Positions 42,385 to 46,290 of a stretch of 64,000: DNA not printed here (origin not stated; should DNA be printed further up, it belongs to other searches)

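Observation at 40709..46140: Tandem adrenodoxin reductase and PreP/falcilysin-like M16C protease, a reduced-mitochondrion module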

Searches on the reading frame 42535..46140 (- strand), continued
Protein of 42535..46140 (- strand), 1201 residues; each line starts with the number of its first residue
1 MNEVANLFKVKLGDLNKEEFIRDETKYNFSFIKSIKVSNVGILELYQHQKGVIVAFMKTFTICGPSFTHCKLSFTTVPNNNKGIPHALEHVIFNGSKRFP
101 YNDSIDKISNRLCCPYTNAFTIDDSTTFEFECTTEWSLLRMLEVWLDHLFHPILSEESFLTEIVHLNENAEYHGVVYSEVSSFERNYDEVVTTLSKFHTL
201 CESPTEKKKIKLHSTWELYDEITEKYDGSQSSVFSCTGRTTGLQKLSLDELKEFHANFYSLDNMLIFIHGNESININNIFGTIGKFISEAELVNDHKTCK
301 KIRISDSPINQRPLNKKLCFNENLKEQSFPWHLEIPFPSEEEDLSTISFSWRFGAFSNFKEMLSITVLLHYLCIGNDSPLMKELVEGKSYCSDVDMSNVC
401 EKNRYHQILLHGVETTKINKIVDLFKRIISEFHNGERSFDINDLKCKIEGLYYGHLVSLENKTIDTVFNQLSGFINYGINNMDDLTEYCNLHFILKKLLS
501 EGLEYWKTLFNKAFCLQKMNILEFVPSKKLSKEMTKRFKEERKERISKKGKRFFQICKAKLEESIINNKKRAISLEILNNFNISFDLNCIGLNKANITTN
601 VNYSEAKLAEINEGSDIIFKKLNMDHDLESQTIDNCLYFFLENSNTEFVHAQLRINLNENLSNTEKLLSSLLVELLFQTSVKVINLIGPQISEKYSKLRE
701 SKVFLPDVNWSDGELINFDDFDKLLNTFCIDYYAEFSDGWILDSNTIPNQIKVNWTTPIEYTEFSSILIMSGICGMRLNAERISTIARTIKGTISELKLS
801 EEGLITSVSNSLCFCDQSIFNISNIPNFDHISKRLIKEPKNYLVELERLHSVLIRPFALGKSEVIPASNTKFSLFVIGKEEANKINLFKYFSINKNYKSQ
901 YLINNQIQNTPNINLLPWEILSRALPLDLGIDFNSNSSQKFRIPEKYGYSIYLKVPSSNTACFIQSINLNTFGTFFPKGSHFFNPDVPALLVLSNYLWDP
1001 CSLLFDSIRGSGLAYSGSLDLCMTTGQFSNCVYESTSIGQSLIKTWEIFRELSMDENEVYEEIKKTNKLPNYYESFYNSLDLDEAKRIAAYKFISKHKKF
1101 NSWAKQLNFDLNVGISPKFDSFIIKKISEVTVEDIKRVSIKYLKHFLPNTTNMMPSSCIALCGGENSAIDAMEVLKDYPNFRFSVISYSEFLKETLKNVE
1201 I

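Call 57: find_homologous_proteins(query=A5, max_evalue=1e-10)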
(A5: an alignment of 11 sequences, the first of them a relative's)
Query A5 (11 sequences) (1201 aa, profile of the alignment): 30 proteins with E <= 1e-10 among 7803 candidates.
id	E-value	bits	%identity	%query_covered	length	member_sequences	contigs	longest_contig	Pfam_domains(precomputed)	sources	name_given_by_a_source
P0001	0.0e+0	1252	100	100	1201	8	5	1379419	PF00675.26,PF05193.27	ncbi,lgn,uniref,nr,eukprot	ncbi:insulinase like metalloprotease [Cryptosporidium parvum Iowa II]|uniref:Insulinase like metallo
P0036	0.0e+0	1241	59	98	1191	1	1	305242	PF00675.26,PF05193.27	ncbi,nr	ncbi:Insulinase like metalloprotease [Cryptosporidium felis]|nr:Insulinase like metalloprotease [Cry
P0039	0.0e+0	1213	35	97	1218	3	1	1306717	PF00675.26,PF05193.27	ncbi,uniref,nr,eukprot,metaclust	ncbi:peptidase M16 inactive domain-containing protein [Cryptosporidium muris RN66]|uniref:Peptidase 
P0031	0.0e+0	1169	81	100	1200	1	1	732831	PF00675.26,PF05193.27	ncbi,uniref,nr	ncbi:insulinase like metalloprotease [Cryptosporidium sp. chipmunk genotype I]|uniref:insulinase lik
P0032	0.0e+0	1155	77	100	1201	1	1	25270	PF00675.26,PF05193.27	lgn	-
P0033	0.0e+0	1143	77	100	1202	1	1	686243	PF00675.26,PF05193.27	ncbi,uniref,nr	ncbi:insulinase [Cryptosporidium ubiquitum]|uniref:Insulinase n=1 Tax=Cryptosporidium ubiquitum TaxI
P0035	0.0e+0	1131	70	98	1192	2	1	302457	PF00675.26,PF05193.27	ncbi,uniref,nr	ncbi:insulinase like metalloprotease [Cryptosporidium canis]|uniref:Insulinase like metalloprotease 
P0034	0.0e+0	1127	73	100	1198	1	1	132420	PF00675.26,PF05193.27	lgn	-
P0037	6.1e-288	976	53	98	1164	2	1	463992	PF00675.26,PF05193.27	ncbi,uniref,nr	ncbi:insulinase [Cryptosporidium bovis]|uniref:insulinase n=1 Tax=Cryptosporidium bovis TaxID=310047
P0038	1.9e-279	948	52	98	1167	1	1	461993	PF00675.26,PF05193.27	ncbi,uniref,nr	ncbi:insulinase [Cryptosporidium ryanae]|uniref:insulinase n=1 Tax=Cryptosporidium ryanae TaxID=5159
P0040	2.5e-111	391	30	27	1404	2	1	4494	PF00675.26,PF05193.27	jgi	-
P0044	1.4e-51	194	29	17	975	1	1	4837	PF22516.2,PF00675.26,PF05193.27,PF08367.17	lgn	-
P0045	1.0e-50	191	22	29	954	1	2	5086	PF22516.2,PF00675.26,PF05193.27,PF08367.17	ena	-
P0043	1.5e-46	177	24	20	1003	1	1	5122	PF22516.2,PF00675.26,PF05193.27,PF08367.17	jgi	jgi:Zn-dependent M16 (insulinase) family peptidase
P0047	1.7e-39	154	24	30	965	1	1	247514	PF22516.2,PF00675.26,PF05193.27,PF08367.17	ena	-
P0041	1.2e-35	141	25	28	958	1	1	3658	PF22516.2,PF00675.26,PF05193.27,PF08367.17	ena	-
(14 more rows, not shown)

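Call 60: search_solved_structures(query=P0043, max_evalue=0.00001)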
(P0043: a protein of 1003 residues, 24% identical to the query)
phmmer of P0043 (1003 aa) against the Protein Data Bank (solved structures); distinct sequences matched with E-value up to 0.00001: 10.
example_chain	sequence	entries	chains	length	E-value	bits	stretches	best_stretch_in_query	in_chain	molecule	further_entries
2fge_A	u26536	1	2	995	8.7e-165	553.8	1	38-990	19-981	zinc metalloprotease (insulinase family)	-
6xos_A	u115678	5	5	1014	5.9e-95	322.7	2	39-792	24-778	Presequence protease, mitochondrial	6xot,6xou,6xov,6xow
4l3t_A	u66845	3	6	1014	1.5e-94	321.3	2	39-792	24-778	Presequence protease, mitochondrial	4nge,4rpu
7di7_A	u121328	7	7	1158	2.3e-83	284.3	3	37-277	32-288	Falcilysin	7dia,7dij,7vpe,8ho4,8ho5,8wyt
3s5h_A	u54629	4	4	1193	2.4e-83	284.3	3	36-277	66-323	Falcilysin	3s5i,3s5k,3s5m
8wyx_A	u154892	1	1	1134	3.8e-83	283.6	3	38-277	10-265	Falcilysin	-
8wyu_A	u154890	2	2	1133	4.3e-83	283.4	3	38-277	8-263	Falcilysin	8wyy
8wxw_A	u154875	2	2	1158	5.7e-83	283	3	37-277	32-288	Falcilysin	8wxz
6oft_A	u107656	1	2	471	1.9e-06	29.8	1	88-272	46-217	Probable zinc protease PqqL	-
6ofs_A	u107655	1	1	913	6.6e-06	28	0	88-272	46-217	Probable zinc protease PqqL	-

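Call 61: search_solved_structures(query=P0172, max_evalue=0.00001)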
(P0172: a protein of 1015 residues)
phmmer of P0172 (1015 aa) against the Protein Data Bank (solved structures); distinct sequences matched with E-value up to 0.00001: 14.
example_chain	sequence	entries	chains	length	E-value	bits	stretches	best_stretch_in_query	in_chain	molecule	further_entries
2fge_A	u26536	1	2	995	3.1e-26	95.1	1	12-587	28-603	zinc metalloprotease (insulinase family)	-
6xos_A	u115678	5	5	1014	8.3e-21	77.1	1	51-587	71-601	Presequence protease, mitochondrial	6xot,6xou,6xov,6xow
4l3t_A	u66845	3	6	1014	2.1e-20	75.7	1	51-587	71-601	Presequence protease, mitochondrial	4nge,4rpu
8wyu_A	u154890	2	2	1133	3.6e-10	41.9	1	48-222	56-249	Falcilysin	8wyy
8wyx_A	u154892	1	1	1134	3.6e-10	41.9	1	48-222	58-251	Falcilysin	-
7di7_A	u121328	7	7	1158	3.7e-10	41.8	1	48-222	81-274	Falcilysin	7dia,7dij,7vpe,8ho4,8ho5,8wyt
3s5h_A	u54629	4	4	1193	4e-10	41.7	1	48-222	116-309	Falcilysin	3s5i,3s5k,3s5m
8wxw_A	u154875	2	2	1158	9.5e-10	40.5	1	48-222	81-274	Falcilysin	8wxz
5euf_A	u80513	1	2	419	8.6e-09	37.3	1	52-416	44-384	Protease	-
9ldy_A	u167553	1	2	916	3.1e-08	35.5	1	52-232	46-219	Peptidase, M16 family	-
4nnz_A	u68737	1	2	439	8e-08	34.1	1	55-227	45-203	Probable zinc protease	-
4xea_A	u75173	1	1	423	3.4e-07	32.1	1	56-306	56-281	Peptidase M16 domain protein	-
3amj_C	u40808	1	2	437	6.9e-07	31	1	54-258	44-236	zinc peptidase active subunit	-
3ami_A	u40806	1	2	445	7.3e-07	30.9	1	54-258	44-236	zinc peptidase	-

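Call 68: list_cluster_members(proteins=[P0204, P0178, P0201, P0209, P0180, P0198, P0254, P0199, P0267, P0194])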
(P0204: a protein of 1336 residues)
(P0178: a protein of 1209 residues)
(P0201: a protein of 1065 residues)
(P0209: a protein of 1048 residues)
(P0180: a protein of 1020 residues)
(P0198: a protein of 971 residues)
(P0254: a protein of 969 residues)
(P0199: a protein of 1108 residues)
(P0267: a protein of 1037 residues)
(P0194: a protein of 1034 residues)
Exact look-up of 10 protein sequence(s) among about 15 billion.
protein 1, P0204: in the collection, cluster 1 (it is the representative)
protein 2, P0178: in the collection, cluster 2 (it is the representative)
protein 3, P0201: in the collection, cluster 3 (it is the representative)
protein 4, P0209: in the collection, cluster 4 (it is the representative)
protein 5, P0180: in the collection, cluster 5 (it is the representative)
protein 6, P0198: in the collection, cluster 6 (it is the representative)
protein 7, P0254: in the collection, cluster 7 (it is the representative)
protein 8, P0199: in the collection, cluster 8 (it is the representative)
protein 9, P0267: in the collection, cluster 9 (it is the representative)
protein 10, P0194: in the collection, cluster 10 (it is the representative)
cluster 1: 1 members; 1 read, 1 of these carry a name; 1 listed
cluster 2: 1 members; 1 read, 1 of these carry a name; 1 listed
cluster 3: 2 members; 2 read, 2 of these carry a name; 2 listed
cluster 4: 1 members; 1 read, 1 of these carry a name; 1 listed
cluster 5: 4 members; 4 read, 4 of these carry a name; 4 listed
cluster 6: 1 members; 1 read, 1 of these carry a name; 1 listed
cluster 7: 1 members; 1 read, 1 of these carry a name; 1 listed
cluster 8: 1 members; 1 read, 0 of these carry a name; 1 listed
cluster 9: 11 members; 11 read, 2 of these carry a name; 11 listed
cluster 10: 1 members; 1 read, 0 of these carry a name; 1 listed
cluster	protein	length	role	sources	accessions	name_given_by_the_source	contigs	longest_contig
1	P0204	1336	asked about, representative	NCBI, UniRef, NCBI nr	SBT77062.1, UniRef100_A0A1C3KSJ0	insulinase, putative [Plasmodium ovale] | Insulinase, putative n=1 Tax=Plasmodium ovale TaxID=36330 RepID=A0A1C3KSJ0_PLAOA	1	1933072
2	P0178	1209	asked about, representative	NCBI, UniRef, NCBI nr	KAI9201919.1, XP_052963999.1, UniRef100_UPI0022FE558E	Metalloenzyme, LuxS/M16 peptidase-like protein [Polychytrium aggregatum] | Metalloenzyme, LuxS/M16 peptidase-like protein n=1 Tax=Polychytrium aggregatum ...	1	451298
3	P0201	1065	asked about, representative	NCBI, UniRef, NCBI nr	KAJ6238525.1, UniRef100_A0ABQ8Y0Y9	presequence protease [Anaeramoeba flamelloides] | Presequence protease n=1 Tax=Anaeramoeba flamelloides TaxID=1746091 RepID=A0ABQ8Y0Y9_9EUKA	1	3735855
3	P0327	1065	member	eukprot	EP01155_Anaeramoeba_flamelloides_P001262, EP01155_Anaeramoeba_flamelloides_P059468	Anaeramoba_flamelloidesa1054728_240.p1 GENE.a1054728_240~~a1054728_240.p1 ORF ...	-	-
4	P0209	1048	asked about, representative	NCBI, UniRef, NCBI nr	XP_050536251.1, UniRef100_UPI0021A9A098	uncharacterized protein C05D11.1-like [Daktulosphaira vitifoliae] | uncharacterized protein C05D11.1-like n=1 Tax=Daktulosphaira vitifoliae TaxID=58002 ...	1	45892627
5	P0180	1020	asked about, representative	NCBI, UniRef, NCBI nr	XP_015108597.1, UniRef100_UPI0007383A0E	uncharacterized protein C05D11.1 [Diachasma alloeum] | uncharacterized protein C05D11.1 n=1 Tax=Diachasma alloeum TaxID=454923 ...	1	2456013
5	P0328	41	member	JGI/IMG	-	nucleoside-diphosphate-sugar epimerase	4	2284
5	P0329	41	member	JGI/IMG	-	hypothetical protein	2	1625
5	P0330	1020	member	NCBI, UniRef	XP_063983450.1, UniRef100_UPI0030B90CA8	uncharacterized protein C05D11.1-like [Diachasmimorpha longicaudata] | uncharacterized protein C05D11.1-like n=1 Tax=Diachasmimorpha longicaudata TaxID=58733 ...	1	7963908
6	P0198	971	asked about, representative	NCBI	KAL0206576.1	hypothetical protein P9112_001883 [Eukaryota sp. TZLM1-RC]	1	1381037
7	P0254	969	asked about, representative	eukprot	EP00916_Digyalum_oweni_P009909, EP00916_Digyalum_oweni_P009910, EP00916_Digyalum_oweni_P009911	GHVL01016695.1.p1 GENE.GHVL01016695.1~~GHVL01016695.1.p1 ORF type:complete len:1038 ...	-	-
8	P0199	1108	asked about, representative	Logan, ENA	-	-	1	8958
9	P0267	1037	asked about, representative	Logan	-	-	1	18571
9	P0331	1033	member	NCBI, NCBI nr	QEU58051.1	hypothetical protein KDRO_A00650 [Kluyveromyces lactis]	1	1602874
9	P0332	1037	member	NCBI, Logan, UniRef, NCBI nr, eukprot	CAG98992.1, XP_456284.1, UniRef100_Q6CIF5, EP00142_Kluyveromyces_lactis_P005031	Sdd3p [Kluyveromyces lactis] | KLLA0F27071p n=1 Tax=Kluyveromyces lactis (strain ATCC 8585 / CBS 2359 / DSM 70799 / NBRC ... | uncharacterized protein KLLA0_F27071g [Kluyveromyces lactis]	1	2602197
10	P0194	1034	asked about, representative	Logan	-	-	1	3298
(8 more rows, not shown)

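Call 83: search_protein_families(library=ncbifam, proteins=[P0019, P0009, P0001], max_evalue=0.001)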
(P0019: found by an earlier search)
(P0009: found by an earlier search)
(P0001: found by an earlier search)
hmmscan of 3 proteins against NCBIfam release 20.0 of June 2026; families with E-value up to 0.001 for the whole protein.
P0019 (568 aa): 53 families (the best 25 are shown)
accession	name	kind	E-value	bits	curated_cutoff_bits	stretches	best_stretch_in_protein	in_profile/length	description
NF004780.0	PRK06126.1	subfamily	2.9e-54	184.3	445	1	4-374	6-347/552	hypothetical protein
NF045577.1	FAD_mono_MbnF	equivalog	6e-41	140.6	800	1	4-407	2-366/531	methanobactin biosynthesis FAD monooxygenase MbnF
NF046068.1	AkvoneHdxseDnrF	equivalog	6.6e-37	127.5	650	1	9-413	1-366/439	aklavinone 12-hydroxylase DnrF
NF046069.1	AkvoneHdxseRdmE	equivalog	3.7e-35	121.7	700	1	9-405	1-360/521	aklavinone 12-hydroxylase RdmE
NF004829.0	PRK06183.1-3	subfamily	2.8e-33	115.5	390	2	330-400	287-354/520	bifunctional 3-(3-hydroxy-phenyl)propionate/3-hydroxycinnamic acid hydroxylase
NF004831.0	PRK06183.1-5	equivalog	1.2e-30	106.5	546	3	296-393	249-340/568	bifunctional 3-(3-hydroxy-phenyl)propionate/3-hydroxycinnamic acid hydroxylase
NF006002.0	PRK08132.1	subfamily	2.6e-28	98.7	416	3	298-401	271-368/552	FAD-dependent oxidoreductase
NF004832.0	PRK06184.1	subfamily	4.2e-27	95.1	476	3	297-372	252-325/506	hypothetical protein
NF006092.0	PRK08244.1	equivalog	1.5e-24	86.5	644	2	7-207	3-174/494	monooxygenase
NF004830.0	PRK06183.1-4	equivalog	9.5e-24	83.7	1135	2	7-207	19-196/617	bifunctional 3-(3-hydroxy-phenyl)propionate/3-hydroxycinnamic acid hydroxylase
NF033145.1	rif_monoox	equivalog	3.5e-23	82.2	800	2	329-393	267-328/472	rifampin monooxygenase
NF006144.0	PRK08294.1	subfamily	1.5e-22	79.6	560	2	7-207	33-225/637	phenol 2-monooxygenase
NF004828.0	PRK06183.1-2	equivalog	3.5e-22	78.4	853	2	317-395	271-343/568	bifunctional 3-(3-hydroxy-phenyl)propionate/3-hydroxycinnamic acid hydroxylase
NF004827.0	PRK06183.1-1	equivalog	7.7e-22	77.4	966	2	5-220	14-206/554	bifunctional 3-(3-hydroxy-phenyl)propionate/3-hydroxycinnamic acid hydroxylase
NF005303.0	PRK06834.1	subfamily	1.3e-19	70.1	625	1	329-376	263-310/488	hypothetical protein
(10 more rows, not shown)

P0009 (535 aa): 10 families
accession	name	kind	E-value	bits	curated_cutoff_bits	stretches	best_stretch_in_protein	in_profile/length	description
NF010590.0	PRK13984.1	equivalog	3.4e-13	48.6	946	1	9-111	290-382/611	putative oxidoreductase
NF009454.0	PRK12814.1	equivalog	8.4e-11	40.9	916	1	9-115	195-291/657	putative NADPH-dependent glutamate synthase small subunit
NF009410.0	PRK12771.1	subfamily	3.1e-10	39.3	516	1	9-121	140-241/566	NAD(P)-binding protein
TIGR01316.1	gltA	equivalog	4.5e-10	38.9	471.75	1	9-120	135-237/449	NADPH-dependent glutamate synthase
TIGR01317.1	GOGAT_sm_gam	subfamily_domain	1.9e-09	36.9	447.7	1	9-121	145-246/485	glutamate synthase small subunit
TIGR01318.1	gltD_gamma_fam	subfamily_domain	9.4e-09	34.4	482.95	1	9-117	143-241/467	glutamate synthase, small subunit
NF009451.0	PRK12809.1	equivalog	1.7e-07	29.9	1154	1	9-112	312-405/639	formate-dependent uric acid utilization protein YgfT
NF009408.0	PRK12769.1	equivalog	4.4e-07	28.4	1003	1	9-117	329-427/659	formate-dependent uric acid utilization protein AegA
NF009409.0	PRK12770.1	subfamily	3.3e-05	23.1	343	1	8-115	19-132/360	putative glutamate synthase subunit beta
NF009414.0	PRK12778.1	equivalog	0.00012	20.5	1103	1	8-126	432-542/752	bifunctional dihydroorotate dehydrogenase B NAD binding subunit/NADPH-dependent glutamate synthase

P0001 (1201 aa): 1 family
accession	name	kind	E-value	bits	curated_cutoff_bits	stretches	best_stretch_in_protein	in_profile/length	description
NF011681.0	PRK15101.1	equivalog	2.6e-05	22.4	765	1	78-135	80-136/961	pitrilysin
